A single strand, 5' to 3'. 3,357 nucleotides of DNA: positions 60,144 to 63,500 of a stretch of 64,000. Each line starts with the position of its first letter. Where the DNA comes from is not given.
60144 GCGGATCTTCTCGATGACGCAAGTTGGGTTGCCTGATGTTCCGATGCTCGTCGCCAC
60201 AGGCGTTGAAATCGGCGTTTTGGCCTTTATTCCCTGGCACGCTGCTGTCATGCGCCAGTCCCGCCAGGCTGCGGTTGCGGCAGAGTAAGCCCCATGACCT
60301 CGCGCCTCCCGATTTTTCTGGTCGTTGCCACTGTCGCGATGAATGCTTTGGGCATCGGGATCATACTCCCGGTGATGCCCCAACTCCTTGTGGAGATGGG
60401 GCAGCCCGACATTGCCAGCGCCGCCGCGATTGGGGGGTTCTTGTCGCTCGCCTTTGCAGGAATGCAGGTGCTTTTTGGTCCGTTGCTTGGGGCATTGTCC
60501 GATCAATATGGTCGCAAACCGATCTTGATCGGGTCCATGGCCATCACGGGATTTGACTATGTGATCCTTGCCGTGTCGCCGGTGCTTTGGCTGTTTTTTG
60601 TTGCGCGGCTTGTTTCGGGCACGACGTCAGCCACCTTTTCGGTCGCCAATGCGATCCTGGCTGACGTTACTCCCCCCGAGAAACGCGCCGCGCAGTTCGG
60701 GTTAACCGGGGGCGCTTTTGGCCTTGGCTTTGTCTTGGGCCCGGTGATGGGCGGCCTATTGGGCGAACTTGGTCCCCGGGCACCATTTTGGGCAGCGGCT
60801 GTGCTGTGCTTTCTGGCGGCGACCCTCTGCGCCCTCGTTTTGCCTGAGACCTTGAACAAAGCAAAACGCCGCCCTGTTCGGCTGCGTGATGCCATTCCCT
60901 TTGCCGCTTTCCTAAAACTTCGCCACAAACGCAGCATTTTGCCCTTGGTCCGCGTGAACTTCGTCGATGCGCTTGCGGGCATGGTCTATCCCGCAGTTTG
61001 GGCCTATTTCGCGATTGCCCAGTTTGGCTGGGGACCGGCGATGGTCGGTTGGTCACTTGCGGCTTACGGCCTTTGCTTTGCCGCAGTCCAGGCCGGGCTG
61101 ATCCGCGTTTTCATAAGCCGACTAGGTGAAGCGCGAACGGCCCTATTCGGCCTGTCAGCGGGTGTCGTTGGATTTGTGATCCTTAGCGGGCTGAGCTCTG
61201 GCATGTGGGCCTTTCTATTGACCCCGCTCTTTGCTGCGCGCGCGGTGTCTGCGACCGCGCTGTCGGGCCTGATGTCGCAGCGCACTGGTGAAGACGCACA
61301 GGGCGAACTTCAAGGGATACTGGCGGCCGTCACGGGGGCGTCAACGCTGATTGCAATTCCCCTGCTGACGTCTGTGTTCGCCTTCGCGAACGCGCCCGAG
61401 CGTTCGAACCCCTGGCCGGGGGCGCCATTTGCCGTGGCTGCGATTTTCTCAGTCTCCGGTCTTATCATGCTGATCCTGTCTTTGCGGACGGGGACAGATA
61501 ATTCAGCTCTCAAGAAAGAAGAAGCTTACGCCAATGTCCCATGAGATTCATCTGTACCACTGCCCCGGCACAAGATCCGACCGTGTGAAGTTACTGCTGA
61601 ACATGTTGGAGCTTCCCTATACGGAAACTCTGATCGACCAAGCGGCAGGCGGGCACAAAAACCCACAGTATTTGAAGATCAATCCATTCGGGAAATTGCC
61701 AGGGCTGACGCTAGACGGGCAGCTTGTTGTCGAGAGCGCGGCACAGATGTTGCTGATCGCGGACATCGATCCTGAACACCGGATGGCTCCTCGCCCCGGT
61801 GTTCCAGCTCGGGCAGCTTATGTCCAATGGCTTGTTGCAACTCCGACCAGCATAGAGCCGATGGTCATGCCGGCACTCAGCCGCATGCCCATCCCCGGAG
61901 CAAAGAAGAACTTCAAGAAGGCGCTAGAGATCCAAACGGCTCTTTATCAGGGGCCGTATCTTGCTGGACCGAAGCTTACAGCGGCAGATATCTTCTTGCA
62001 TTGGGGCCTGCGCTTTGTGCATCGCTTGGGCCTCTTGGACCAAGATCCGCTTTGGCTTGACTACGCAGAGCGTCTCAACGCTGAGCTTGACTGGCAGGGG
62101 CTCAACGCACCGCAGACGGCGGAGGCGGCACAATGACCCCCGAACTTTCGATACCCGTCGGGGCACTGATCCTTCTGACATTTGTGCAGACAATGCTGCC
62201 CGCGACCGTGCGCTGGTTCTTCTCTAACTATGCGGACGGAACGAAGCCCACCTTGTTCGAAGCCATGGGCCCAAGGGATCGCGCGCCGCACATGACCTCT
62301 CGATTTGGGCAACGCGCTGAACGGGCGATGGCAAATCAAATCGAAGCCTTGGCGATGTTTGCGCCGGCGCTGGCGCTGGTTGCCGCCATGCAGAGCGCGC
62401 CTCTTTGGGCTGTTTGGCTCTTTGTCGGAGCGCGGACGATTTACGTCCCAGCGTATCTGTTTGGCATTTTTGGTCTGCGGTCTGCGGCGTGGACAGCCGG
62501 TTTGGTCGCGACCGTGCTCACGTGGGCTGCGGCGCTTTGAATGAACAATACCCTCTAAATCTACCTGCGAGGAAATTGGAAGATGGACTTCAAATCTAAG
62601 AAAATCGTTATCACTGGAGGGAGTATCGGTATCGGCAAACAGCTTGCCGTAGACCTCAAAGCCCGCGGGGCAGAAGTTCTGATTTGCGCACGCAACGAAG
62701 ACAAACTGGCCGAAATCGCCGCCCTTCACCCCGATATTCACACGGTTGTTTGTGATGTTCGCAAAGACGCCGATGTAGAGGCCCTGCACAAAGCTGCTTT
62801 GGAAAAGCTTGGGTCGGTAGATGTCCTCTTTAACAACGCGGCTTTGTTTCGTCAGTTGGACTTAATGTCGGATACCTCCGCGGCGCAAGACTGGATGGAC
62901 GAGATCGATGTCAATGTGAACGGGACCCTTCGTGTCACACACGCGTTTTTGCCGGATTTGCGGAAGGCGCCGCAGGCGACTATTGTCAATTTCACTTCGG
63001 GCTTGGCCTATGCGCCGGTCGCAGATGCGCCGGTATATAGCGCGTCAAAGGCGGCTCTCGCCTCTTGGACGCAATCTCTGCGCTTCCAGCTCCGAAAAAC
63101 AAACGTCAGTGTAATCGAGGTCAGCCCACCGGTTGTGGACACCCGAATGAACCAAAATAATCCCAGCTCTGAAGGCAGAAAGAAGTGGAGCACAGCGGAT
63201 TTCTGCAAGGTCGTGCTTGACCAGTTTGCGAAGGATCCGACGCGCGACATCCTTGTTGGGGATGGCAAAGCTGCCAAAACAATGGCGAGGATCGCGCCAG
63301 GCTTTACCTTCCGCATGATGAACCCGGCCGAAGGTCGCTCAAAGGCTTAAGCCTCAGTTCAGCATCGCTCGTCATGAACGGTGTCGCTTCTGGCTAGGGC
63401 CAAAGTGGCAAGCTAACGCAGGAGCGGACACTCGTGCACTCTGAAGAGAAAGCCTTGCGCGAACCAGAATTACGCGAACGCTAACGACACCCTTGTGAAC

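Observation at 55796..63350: Mirror-duplicated SDR + DUF2141 modules around back-to-back TetR genes, extended by DUF4345-like/MFS/GST/MAPEG/SDR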

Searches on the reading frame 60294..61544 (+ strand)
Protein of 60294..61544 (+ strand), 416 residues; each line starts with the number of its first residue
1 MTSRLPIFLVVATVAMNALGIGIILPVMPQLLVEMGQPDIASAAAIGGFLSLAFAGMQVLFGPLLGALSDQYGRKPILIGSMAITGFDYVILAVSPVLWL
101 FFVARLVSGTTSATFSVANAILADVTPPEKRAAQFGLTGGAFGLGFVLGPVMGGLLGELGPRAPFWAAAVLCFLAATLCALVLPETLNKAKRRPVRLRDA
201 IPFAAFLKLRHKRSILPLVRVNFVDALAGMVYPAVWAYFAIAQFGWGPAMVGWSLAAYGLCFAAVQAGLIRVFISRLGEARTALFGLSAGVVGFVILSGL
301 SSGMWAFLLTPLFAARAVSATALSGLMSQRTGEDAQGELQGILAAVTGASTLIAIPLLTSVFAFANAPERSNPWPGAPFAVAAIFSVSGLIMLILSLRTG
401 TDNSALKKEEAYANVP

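Call 3: search_protein_families(library=pfam, proteins=[window:60294-61544:+], max_evalue=0.01)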
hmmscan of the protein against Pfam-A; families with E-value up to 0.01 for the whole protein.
window:60294-61544:+ (416 aa): 1 family
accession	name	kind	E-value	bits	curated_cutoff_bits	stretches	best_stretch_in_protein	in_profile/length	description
PF07690.21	MFS_1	-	2.7e-39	135.5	33.4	2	13-215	4-205/347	Major Facilitator Superfamily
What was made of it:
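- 60294..61544 (+): MFS exporter (DHA-type, related to Tet(A) but not a tet gene), a member of cassette B. MFS_1 scores 135.5 bits (call 3).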

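Call 4: search_protein_families(library=ncbifam, proteins=[window:60294-61544:+], max_evalue=0.01)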
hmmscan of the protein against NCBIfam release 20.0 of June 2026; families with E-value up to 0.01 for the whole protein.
window:60294-61544:+ (416 aa): 46 families (the best 25 are shown)
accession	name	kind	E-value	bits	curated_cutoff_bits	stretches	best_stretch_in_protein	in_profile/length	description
NF012174.0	tet_MFS_A_B_C_D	equivalog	1.7e-87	293.8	475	1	7-387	4-376/382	Tet(A)/Tet(B)/Tet(C) family tetracycline efflux MFS transporter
NF045486.1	tet_MFS_30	exception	1.6e-70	238.4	730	1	8-382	6-372/392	tetracycline efflux MFS transporter Tet(30)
NF012193.0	tet_MFS_A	exception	2.4e-70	237.5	840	1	5-366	4-362/394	tetracycline efflux MFS transporter Tet(A)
NF012191.0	tet_MFS_C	exception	4.5e-70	236.6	850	1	2-385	2-377/396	tetracycline efflux MFS transporter Tet(C)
NF012192.0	tet_MFS_G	exception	6.1e-65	219.8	800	1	10-390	8-380/391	tetracycline efflux MFS transporter Tet(G)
NF045684.1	tet_MFS_65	exception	1.9e-62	211.7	800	1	11-374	2-361/383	tetracycline efflux MFS transporter Tet(65)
NF045488.1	tet_MFS_62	exception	2.4e-61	208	775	1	9-367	6-360/385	tetracycline efflux MFS transporter Tet(62)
NF012207.0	tet_MFS_H_J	exception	8.6e-59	199.5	700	1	8-365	6-361/392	Tet(H)/Tet(J) family tetracycline efflux MFS transporter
NF012190.1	tet_MFS_B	exception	1.1e-58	199.2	850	1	6-363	6-357/400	tetracycline efflux MFS transporter Tet(B)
NF012187.0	tet_MFS_E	exception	4.6e-58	197.2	820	1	9-393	7-384/405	tetracycline efflux MFS transporter Tet(E)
NF012194.0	tet_MFS_J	exception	2.2e-56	191.5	870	1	8-366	6-360/398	tetracycline efflux MFS transporter Tet(J)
NF012195.0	tet_MFS_H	exception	3.4e-56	191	840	1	8-367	6-363/392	tetracycline efflux MFS transporter Tet(H)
NF012186.0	tet_MFS_D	exception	1.8e-55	188.6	775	1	10-365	8-356/394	tetracycline efflux MFS transporter Tet(D)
NF012188.1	tet_MFS_Y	exception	2.5e-52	178.3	820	1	11-366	9-360/391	tetracycline efflux MFS transporter Tet(Y)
NF012177.1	tet_MFS_42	exception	1.7e-38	133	850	1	10-388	3-383/411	tetracycline efflux MFS transporter Tet(42)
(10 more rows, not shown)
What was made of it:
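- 60294..61544 (+): The Tet(A/B/C) model scores 293.8 against a cut-off of 475 (call 4).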

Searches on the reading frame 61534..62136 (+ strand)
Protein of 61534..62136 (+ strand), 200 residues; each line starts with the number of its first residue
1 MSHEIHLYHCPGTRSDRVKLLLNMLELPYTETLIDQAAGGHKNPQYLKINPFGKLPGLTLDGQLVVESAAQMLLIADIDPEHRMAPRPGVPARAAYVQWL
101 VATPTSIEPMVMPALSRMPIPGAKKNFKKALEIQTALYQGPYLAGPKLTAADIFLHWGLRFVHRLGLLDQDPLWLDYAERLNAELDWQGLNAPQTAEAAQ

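Call 3: search_protein_families(library=pfam, proteins=[window:61534-62136:+], max_evalue=0.01)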
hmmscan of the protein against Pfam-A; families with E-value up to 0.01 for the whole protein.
window:61534-62136:+ (200 aa): 3 families
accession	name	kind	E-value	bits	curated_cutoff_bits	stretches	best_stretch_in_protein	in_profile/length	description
PF02798.26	GST_N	-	5.5e-11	43.1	20.9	1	5-70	3-69/76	Glutathione S-transferase, N-terminal domain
PF13409.12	GST_N_2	-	3.1e-10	41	25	1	15-73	5-65/70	Glutathione S-transferase, N-terminal domain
PF13417.12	GST_N_3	-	9.5e-10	39.1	22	1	7-70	1-62/75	Glutathione S-transferase, N-terminal domain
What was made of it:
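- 61534..62136 (+): GST-like protein. It overlaps the MFS stop and is a window-specific addition. Only GST_N-type domains were detected (call 3).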

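Call 4: search_protein_families(library=ncbifam, proteins=[window:61534-62136:+], max_evalue=0.01)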
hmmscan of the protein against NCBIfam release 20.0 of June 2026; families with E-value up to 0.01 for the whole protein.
window:61534-62136:+ (200 aa): 3 families
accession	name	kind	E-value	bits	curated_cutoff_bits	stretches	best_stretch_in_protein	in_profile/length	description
NF007831.0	PRK10542.1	equivalog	8.8e-11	41.7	198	1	6-167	2-170/201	glutathione transferase GstA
TIGR01262.1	maiA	equivalog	3.8e-08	33.2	171.05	1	14-109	10-106/211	maleylacetoacetate isomerase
NF010579.0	PRK13972.1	equivalog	6.6e-05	22.5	332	1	5-111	2-112/215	GSH-dependent disulfide bond oxidoreductase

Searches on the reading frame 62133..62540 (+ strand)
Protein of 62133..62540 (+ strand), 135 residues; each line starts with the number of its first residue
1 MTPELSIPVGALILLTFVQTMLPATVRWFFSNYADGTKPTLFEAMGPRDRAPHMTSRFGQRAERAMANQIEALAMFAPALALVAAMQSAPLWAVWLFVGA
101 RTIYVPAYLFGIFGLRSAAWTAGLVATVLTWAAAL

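Call 3: search_protein_families(library=pfam, proteins=[window:62133-62540:+], max_evalue=0.01)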
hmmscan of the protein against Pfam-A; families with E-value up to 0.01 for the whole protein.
window:62133-62540:+ (135 aa): 1 family
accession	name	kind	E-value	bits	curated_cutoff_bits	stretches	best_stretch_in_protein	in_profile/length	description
PF01124.23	MAPEG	-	4.3e-18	66.1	23.4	1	7-135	3-128/129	MAPEG family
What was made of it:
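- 62133..62540 (+): MAPEG-family membrane protein. It overlaps the GST stop and is a window-specific addition. PF01124 scores 66.1 bits (call 3).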

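Call 4: search_protein_families(library=ncbifam, proteins=[window:62133-62540:+], max_evalue=0.01)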
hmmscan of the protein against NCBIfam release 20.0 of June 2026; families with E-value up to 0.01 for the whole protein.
window:62133-62540:+ (135 aa): 0 families

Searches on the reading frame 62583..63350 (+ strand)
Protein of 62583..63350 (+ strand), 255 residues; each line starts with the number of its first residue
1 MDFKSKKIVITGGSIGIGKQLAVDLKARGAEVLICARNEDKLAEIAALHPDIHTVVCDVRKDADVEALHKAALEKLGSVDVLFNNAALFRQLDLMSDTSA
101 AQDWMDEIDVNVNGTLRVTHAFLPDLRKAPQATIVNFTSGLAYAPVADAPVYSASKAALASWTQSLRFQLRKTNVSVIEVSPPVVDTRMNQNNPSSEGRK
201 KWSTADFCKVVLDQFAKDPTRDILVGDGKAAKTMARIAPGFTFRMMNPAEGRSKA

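Call 75: search_protein_families(library=pfam, proteins=[window:62583-63350:+], max_evalue=0.0001)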
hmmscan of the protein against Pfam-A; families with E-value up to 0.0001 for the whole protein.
window:62583-63350:+ (255 aa): 4 families
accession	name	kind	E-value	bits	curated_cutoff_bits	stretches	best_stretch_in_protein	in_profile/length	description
PF00106.31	adh_short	-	9.2e-50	169.3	26.6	1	6-195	1-192/195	short chain dehydrogenase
PF13561.12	adh_short_C2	-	4.8e-34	118.4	27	1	16-202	7-194/236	Enoyl-(Acyl carrier protein) reductase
PF08659.16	KR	-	2.1e-10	41.3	22.6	1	9-168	4-165/180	KR domain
PF01370.27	Epimerase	-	5.8e-06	26.3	20.9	1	8-164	1-154/240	NAD dependent epimerase/dehydratase family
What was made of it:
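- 62583..63350 (+): SDR3: a third classical SDR of a different subfamily and the last gene of the co-directional run. adh_short scores 169 bits (call 75).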

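Call 89: search_protein_families(library=ncbifam, proteins=[window:62583-63350:+], max_evalue=0.01)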
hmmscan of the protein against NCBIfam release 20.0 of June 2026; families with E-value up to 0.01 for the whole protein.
window:62583-63350:+ (255 aa): 233 families (the best 25 are shown)
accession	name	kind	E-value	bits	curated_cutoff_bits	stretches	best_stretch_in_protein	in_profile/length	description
NF006118.0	PRK08264.1-4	subfamily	1e-41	143.1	279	1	1-218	1-210/244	SDR family oxidoreductase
NF004825.0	PRK06181.1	equivalog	1e-38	133.1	215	1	2-249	3-262/268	SDR family oxidoreductase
NF005559.1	PRK07231.1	subfamily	2.4e-36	125.5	215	1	3-195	2-196/249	glucose 1-dehydrogenase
NF009466.0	PRK12826.1-2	subfamily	4e-36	124.7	222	1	5-198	3-200/248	3-oxoacyl-ACP reductase FabG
NF005594.0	PRK07326.1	equivalog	5.9e-36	124.2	271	1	3-217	4-218/237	SDR family oxidoreductase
NF006565.0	PRK09072.1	equivalog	1.3e-35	123.2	238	1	1-211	1-210/265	SDR family oxidoreductase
NF005539.0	PRK07201.1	equivalog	6.6e-34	117.7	549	1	4-247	369-615/657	SDR family oxidoreductase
NF005806.0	PRK07666.1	equivalog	2.5e-33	115.4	286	1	2-214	4-220/239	3-ketoacyl-ACP reductase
NF006123.0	PRK08267.1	equivalog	2.6e-33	115.4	261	1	5-244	2-250/261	SDR family oxidoreductase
NF004823.0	PRK06179.1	subfamily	3.2e-33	115.3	310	1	4-198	4-192/271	oxidoreductase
NF006073.0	PRK08219.1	equivalog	3.2e-33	115.3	218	1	5-207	3-195/227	SDR family oxidoreductase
NF005878.0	PRK07825.1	subfamily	3e-32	112.1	287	1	2-239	6-241/278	short chain dehydrogenase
NF005468.0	PRK07062.1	equivalog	5.8e-32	111.3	266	1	2-187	5-194/265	SDR family oxidoreductase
NF005495.0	PRK07109.1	subfamily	1.1e-31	110.3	264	1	3-247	6-260/334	SDR family oxidoreductase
NF005672.0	PRK07454.1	equivalog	2.3e-31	108.8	234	1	5-191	6-194/241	SDR family oxidoreductase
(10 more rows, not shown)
